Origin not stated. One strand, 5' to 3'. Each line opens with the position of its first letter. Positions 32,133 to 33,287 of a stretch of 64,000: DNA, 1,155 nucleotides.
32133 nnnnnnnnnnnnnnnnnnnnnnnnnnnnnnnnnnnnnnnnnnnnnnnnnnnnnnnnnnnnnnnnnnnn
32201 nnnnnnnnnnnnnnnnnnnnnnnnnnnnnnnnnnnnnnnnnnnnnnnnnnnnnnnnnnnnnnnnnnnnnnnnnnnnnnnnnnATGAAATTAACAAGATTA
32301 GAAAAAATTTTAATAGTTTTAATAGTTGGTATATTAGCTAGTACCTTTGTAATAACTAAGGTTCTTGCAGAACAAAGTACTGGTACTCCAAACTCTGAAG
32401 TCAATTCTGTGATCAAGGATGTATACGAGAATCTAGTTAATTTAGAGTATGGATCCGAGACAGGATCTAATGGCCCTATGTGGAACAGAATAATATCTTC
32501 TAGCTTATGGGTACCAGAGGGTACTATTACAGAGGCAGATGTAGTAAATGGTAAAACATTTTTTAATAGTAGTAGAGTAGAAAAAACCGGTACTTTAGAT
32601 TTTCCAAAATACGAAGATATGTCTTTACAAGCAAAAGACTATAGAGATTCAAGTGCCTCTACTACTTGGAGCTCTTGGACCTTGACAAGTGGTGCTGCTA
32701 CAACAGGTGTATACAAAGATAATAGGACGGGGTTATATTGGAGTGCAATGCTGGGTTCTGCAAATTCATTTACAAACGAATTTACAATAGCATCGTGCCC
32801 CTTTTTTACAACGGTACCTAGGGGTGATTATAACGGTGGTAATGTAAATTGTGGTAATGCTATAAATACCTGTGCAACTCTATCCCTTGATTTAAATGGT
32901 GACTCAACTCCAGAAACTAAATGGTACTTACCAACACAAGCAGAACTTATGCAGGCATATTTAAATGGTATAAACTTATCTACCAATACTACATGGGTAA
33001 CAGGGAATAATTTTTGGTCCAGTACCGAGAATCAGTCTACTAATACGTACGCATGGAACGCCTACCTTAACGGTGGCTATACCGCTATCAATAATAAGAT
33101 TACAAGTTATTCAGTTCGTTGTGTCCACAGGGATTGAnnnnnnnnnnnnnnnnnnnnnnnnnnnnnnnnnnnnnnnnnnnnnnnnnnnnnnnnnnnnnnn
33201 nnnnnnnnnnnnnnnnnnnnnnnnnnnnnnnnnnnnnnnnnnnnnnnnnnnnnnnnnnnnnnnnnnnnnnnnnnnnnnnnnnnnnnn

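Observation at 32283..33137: DGR target protein combines a type-IV-pilin-like N-terminus with a DUF1566/C-type-lectin-fold variable domain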

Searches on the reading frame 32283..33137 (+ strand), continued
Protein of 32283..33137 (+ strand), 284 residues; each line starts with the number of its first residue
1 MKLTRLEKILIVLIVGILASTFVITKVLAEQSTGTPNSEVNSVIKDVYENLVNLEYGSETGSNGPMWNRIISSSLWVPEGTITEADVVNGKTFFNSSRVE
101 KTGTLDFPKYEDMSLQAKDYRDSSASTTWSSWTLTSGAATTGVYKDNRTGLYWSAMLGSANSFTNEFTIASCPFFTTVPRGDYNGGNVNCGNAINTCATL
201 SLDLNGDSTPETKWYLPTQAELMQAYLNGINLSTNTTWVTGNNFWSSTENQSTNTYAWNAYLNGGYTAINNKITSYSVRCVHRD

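Call 27: fold_search(model_id=the predicted structure, library=pdb)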
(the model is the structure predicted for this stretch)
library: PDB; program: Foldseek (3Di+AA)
matches with E <= 10: 162; with E <= 0.001: 0
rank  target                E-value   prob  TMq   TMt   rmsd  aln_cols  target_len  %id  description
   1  8q4e_A                1.4e-03  1.00  0.27  0.51   6.9       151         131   19  Structure of Legionella pneumophila Lcl C-terminal domain (released 2023-12-27)
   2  5n40                  2.2e-02  0.77  0.20  0.16  11.2       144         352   19  Structure of Yersinia pseudotuberculosis adhesin InvE (released 2017-04-12)
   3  9qa6                  6.6e-02  0.60  0.28  0.11  11.8       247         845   12  Cryo-EM structure of Thomasclavelia ramosa IgA peptidase (IgAse) active site mutant (S32-N876) (released 2025-06-25)
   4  1uos_B                1.6e-01  0.69  0.22  0.47   5.9       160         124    9  The Crystal Structure of the Snake Venom Toxin Convulxin (released 2003-10-14)
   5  4eps                  2.0e-01  0.51  0.25  0.15   9.9       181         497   17  Crystal structure of a fimbrial protein (BACOVA_04982) from Bacteroides ovatus ATCC 8483 at 1.85 A resolution (released 2012-06-13)
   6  1oz7_B                2.7e-01  0.63  0.18  0.38   5.4        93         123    6  Crystal structure of Echicetin from the venom of Indian saw-scaled viper (Echis carinatus) at 2.4 resolution (released 2003-12-30)
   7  1v4l_B                3.4e-01  0.57  0.24  0.50   5.2       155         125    6  Crystal structure of a platelet agglutination factor isolated from the venom of Taiwan habu (Trimeresurus mucrosquamat (released 2003-12-02)
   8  1iod_B                3.7e-01  0.51  0.23  0.49   7.1       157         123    9  CRYSTAL STRUCTURE OF THE COMPLEX BETWEEN THE COAGULATION FACTOR X BINDING PROTEIN FROM SNAKE VENOM AND THE GLA DOMAIN  (released 2001-06-27)
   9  1c3a_B                3.9e-01  0.54  0.18  0.38   6.6        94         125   10  CRYSTAL STRUCTURE OF FLAVOCETIN-A FROM THE HABU SNAKE VENOM, A NOVEL CYCLIC TETRAMER OF C-TYPE LECTIN-LIKE HETERODIMER (released 2000-03-06)
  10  3bx4_B                5.3e-01  0.38  0.23  0.48   6.0       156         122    9  Crystal structure of the snake venom toxin aggretin (released 2008-08-26)
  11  1ixx_B                6.0e-01  0.38  0.18  0.36   5.0        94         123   10  CRYSTAL STRUCTURE OF COAGULATION FACTORS IX/X-BINDING PROTEIN (IX/X-BP) FROM VENOM OF HABU SNAKE WITH A HETERODIMER OF (released 1998-05-06)
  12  8oks_B                7.6e-01  0.41  0.24  0.54   6.7       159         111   11  Crystal structure of Bdellovibrio bacteriovorus Bd2740 C-terminal domain (released 2023-10-25)
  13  6inv                  8.1e-01  0.38  0.27  0.18   7.6       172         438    9  Crystal structure of the CysR-CTLD2 fragment of human MR at acidic pH (pH 4.0) (released 2019-09-18)
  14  2vrp_B                8.1e-01  0.33  0.21  0.44   4.8       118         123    8  Structure of rhodocytin (released 2008-07-08)
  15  1jwi_B                9.1e-01  0.23  0.22  0.46   7.3       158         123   10  Crystal Structure of Bitiscetin, a von Willeband Factor-dependent Platelet Aggregation Inducer. (released 2001-11-28)
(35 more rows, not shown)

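Call 29: find_related_loci(query=A2, collection=genome_contigs, flank=10000)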
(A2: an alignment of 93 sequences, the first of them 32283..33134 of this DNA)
Query A2 (284 aa) in genome_contigs; peptide patterns used: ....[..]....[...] (x = any residue, [..] = any of these).
78 stretches matched a pattern; 56 encode a relative of the query (tblastn E <= 1e-3); 55 distinct loci.
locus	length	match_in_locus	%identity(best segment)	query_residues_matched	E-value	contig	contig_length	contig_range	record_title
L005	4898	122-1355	59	2-284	7e-102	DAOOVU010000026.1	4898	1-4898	MAG TPA_asm: Candidatus Dojkabacteria bacterium isolate AMR_MDS_2433 NODE_9659_length_4898_cov_9.140202, whole genome sh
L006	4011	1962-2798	61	1-284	2e-98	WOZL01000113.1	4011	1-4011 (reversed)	MAG: Candidatus Dojkabacteria bacterium isolate WOFB23 NODE_10529_length_4011_cov_5.797523, whole genome shotgun sequenc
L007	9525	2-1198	70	52-284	4e-97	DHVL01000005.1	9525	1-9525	MAG TPA_asm: Candidatus Dojkabacteria bacterium UBA5209 UBA5209_contig_38630, whole genome shotgun sequence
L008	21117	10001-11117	64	41-284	2e-95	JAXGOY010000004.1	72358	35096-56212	MAG: Candidatus Dojkabacteria bacterium isolate AnMBR.bin290 bin290_4, whole genome shotgun sequence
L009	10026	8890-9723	55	1-284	6e-91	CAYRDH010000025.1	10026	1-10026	MAG TPA_asm: uncultured Candidatus Saccharibacteria bacterium isolate SRP241341_co1_3 genome assembly, contig: NODE_7035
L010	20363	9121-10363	53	1-284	1e-90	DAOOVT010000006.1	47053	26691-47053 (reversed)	MAG TPA_asm: Candidatus Dojkabacteria bacterium isolate AMR_MDS_2434 NODE_488_length_47053_cov_23.698370, whole genome s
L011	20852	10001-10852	46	2-284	2e-70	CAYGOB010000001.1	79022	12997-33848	MAG TPA_asm: uncultured Candidatus Saccharibacteria bacterium isolate ERP113451_co4_79 genome assembly, contig: NODE_52_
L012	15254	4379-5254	46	1-283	7e-68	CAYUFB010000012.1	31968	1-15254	MAG TPA_asm: uncultured Candidatus Saccharibacteria bacterium isolate SRP167436_co1_363 genome assembly, contig: NODE_19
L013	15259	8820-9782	40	2-284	5e-58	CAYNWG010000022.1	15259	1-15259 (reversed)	MAG TPA_asm: uncultured Pseudomonadales bacterium isolate SRP286056_co1_440 genome assembly, contig: NODE_4791_length_15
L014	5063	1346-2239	42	9-283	1e-57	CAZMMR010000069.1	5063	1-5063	MAG TPA_asm: uncultured Pseudomonadales bacterium isolate SRP141376_co2_351 genome assembly, contig: NODE_26810_length_5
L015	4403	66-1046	37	1-284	1e-53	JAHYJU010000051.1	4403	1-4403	MAG: Patescibacteria group bacterium isolate KA30 NODE_7373_length_4403_cov_5.666978, whole genome shotgun sequence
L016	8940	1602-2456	40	1-284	3e-52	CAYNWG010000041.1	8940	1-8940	MAG TPA_asm: uncultured Pseudomonadales bacterium isolate SRP286056_co1_440 genome assembly, contig: NODE_10334_length_8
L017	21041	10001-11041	36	1-284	7e-52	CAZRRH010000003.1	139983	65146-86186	MAG TPA_asm: uncultured Candidatus Saccharibacteria bacterium isolate binchicken_co115_314 genome assembly, contig: NODE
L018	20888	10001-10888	40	1-284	2e-50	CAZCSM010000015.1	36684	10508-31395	MAG TPA_asm: uncultured Candidatus Saccharibacteria bacterium isolate SRP192927_co10_24 genome assembly, contig: NODE_55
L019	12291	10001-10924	39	1-284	4e-50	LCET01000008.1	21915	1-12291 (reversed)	MAG: Candidatus Woesebacteria bacterium GW2011_GWC1_42_9 UV51_C0008, whole genome shotgun sequence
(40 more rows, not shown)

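Call 57: list_cluster_members(proteins=[P0001, P0027])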
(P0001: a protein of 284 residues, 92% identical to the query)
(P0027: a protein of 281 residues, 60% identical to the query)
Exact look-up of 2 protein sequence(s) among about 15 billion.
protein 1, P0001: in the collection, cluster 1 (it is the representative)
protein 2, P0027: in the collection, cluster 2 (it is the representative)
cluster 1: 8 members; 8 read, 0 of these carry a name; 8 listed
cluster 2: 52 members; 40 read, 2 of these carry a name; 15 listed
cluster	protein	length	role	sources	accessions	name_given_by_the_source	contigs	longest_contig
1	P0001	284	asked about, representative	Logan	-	-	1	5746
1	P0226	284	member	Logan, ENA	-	-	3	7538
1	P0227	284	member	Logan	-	-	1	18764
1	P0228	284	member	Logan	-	-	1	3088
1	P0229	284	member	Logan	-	-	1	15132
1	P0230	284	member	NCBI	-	-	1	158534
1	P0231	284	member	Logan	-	-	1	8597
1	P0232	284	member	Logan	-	-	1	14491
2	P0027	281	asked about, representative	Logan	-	-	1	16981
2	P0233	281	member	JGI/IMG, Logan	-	hypothetical protein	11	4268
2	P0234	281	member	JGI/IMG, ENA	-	hypothetical protein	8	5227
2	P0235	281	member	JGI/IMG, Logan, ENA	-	-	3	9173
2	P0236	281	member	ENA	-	-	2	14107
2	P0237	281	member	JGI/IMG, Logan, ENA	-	-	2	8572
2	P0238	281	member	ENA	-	-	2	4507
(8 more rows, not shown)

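Call 60: find_encoding_contigs(protein=P0230, flank=10000, max_places=2)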
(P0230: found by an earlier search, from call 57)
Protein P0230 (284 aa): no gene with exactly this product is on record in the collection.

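Call 65: fold_search(model_id=the predicted structure, library=viral)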
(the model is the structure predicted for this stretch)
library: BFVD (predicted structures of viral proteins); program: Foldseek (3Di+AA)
matches with E <= 10: 112; with E <= 0.001: 6
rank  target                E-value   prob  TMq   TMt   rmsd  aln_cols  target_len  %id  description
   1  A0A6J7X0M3            3.2e-05  1.00  0.32  0.17  20.0       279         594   18  Peptidase S74 domain-containing protein [uncultured Caudovirales phage]
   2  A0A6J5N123            4.4e-05  1.00  0.28  0.40   9.5       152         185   17  DUF1566 domain-containing protein [uncultured Caudovirales phage]
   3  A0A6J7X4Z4            1.2e-04  1.00  0.31  0.12  19.3       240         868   16  Uncharacterized protein [uncultured Caudovirales phage]
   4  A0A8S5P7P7            5.0e-04  1.00  0.33  0.23   5.1       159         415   19  Uncharacterized protein [Podoviridae sp. ctU7u6]
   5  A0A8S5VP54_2          7.2e-04  1.00  0.30  0.07   7.9       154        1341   20  (no name in the UniProt tables at hand)
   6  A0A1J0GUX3            9.8e-04  0.97  0.28  0.36  10.8       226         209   15  (no name in the UniProt tables at hand)
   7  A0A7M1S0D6            1.3e-03  1.00  0.32  0.38   7.2       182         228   17  DUF1566 domain-containing protein [uncultured phage cr10_1]
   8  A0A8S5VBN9            1.3e-03  0.99  0.26  0.23  11.8       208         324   11  DUF6273 domain-containing protein [Myoviridae sp. ctbEa13]
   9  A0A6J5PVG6            2.6e-03  1.00  0.23  0.53   3.8        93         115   22  DUF1566 domain-containing protein [uncultured Caudovirales phage]
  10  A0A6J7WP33            3.8e-03  0.99  0.32  0.24   6.3       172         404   18  DUF1566 domain-containing protein [uncultured Caudovirales phage]
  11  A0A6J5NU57            4.0e-03  1.00  0.34  0.33   5.3       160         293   16  Uncharacterized protein [uncultured Caudovirales phage]
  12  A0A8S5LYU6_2          5.8e-03  1.00  0.24  0.07   5.4       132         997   18  DUF1566 domain-containing protein [Siphoviridae sp. ctkcl3]
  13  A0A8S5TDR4            6.9e-03  0.99  0.29  0.07   8.5       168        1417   14  Tail fiber protein [Myoviridae sp. ctK5o5]
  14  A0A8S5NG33            1.2e-02  0.57  0.26  0.17  19.8       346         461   10  Receptor Binding Protein [Siphoviridae sp. ctHEr2]
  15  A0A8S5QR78            1.3e-02  0.91  0.28  0.30  10.9       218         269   11  Uncharacterized protein [Siphoviridae sp. ctE6L85]
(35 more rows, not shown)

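Call 66: search_solved_structures(query=A2, max_evalue=1, show_alignments=1)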
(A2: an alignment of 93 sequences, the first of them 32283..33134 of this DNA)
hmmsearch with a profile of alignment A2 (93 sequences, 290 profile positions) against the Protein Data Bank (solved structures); distinct sequences matched with E-value up to 1: 10.
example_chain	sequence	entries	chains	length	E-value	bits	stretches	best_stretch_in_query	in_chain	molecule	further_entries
8q4e_A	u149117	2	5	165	6.2e-06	28.9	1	212-287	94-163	HbP1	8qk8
8ejj_A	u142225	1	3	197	0.13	14.7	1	170-206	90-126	Glycoprotein GP1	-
4zjf_A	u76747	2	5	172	0.13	14.7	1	170-206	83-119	Glycoprotein | PRE-GLYCOPROTEIN POLYPROTEIN GP COMPLEX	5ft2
9mj2_A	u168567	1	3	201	0.15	14.5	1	170-206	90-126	Pre-glycoprotein polyprotein GP complex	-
7s8h_A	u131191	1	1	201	0.15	14.5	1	170-206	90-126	Glycoprotein G1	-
8t5c_B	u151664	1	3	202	0.15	14.5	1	170-206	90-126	Glycoprotein G1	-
6p91_A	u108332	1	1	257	0.21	14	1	170-206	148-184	Pre-glycoprotein polyprotein GP complex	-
5vk2_A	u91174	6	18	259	0.22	14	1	170-206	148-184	Pre-glycoprotein polyprotein GP complex | Glycoprotein G1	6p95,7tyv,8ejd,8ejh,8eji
8tyc_A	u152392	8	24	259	0.22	14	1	170-206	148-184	Glycoprotein G1 | Glycoprotein GP1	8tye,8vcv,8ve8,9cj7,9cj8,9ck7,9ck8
7puy_A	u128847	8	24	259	0.23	13.9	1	170-206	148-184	Pre-glycoprotein polyprotein GP complex | Glycoprotein G1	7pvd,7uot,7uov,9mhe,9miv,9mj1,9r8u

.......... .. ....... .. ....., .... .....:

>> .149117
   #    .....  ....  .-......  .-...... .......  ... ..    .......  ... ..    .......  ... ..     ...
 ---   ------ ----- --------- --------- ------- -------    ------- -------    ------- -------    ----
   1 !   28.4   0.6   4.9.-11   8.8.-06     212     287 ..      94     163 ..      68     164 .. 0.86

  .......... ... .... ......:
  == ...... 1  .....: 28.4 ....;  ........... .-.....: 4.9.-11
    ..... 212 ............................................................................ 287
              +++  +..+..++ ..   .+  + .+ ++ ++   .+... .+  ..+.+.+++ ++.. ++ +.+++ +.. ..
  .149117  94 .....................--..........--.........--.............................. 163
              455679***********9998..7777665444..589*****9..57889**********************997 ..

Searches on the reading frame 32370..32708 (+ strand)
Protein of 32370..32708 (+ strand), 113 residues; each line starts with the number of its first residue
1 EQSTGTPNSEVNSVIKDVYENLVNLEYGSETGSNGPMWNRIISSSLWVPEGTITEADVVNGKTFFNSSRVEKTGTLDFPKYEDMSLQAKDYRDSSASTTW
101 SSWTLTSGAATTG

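Call 53: search_protein_representatives(protein=window:32370-32708:+)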
Query: 113 residues. Proteins with E-value up to 0.001 (for the whole library): 111; up to 1e-10: 39; up to 1e-30: 0. The best 111 are listed.
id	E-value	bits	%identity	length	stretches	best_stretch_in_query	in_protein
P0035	2.5e-30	121.1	60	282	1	1-104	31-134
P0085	3.9e-22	94.7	45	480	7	15-78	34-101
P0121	2.5e-20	88.8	46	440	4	2-78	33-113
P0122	2.6e-20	88.8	45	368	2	1-75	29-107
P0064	3.8e-19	85.1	50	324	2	2-77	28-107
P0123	2.7e-18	82.3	43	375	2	1-75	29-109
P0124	9.2e-18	80.6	60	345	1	1-77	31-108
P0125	1.3e-16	76.9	46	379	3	1-77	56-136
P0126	1.4e-16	76.8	45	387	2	2-75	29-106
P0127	1.3e-15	73.7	47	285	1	1-101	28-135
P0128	1.6e-15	73.4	48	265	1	1-113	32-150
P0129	2.9e-15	72.6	51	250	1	1-76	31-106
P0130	3.5e-15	72.3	46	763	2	1-78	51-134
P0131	6.0e-15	71.5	54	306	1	1-97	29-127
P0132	8.4e-15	71.1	46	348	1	1-95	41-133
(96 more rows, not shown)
